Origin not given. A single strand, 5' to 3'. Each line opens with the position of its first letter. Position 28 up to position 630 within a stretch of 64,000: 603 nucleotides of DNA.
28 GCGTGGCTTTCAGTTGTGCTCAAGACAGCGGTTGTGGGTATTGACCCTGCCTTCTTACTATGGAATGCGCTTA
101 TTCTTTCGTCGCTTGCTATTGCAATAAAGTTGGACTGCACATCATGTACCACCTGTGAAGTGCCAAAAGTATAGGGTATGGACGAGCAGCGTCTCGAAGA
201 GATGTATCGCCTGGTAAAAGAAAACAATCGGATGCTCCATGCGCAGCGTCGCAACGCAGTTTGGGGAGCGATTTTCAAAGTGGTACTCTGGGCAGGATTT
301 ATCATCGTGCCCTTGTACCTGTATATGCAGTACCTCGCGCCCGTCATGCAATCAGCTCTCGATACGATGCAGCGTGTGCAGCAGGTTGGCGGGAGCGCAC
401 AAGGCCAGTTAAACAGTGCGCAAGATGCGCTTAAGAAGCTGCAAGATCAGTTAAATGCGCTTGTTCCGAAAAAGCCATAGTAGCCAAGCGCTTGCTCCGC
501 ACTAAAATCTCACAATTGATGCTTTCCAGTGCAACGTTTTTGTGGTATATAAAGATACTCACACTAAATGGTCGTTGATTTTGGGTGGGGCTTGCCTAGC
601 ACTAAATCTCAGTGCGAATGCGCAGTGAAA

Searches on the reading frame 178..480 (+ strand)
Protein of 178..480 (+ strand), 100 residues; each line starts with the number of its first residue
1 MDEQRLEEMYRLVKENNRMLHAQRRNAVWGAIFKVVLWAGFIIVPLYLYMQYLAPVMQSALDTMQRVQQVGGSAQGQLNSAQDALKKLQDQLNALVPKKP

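Call 74: find_encoding_contigs(protein=window:178-480:+, flank=10000, max_places=1)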
Protein window:178-480:+ (100 aa): 12 contigs read that carry it; 1 place shown.
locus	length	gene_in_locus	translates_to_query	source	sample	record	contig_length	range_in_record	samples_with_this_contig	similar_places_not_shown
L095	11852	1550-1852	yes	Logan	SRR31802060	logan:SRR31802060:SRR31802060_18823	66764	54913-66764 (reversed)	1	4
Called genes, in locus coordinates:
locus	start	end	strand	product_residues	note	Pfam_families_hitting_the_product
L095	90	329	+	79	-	PF00462:Glutaredoxin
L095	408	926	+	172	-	-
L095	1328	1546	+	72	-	-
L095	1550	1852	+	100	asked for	-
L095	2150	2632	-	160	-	PF00011:HSP20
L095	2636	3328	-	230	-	PF13367:PrsW-protease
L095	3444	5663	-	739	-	PF00133:tRNA-synt_1, PF01406:tRNA-synt_1e (faint), PF09334:tRNA-synt_1g (weak), PF00133:tRNA-synt_1, PF08264:Anticodon_1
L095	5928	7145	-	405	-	PF00814:TsaD, PF22521:HypF_C_2 (weak)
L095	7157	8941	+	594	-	PF00664:ABC_membrane, PF00005:ABC_tran, PF02463:SMC_N (weak)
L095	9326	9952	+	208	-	PF01300:Sua5_yciO_yrdC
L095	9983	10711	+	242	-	-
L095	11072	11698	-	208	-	PF00730:HhH-GPD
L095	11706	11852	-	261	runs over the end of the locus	PF01061:ABC2_membrane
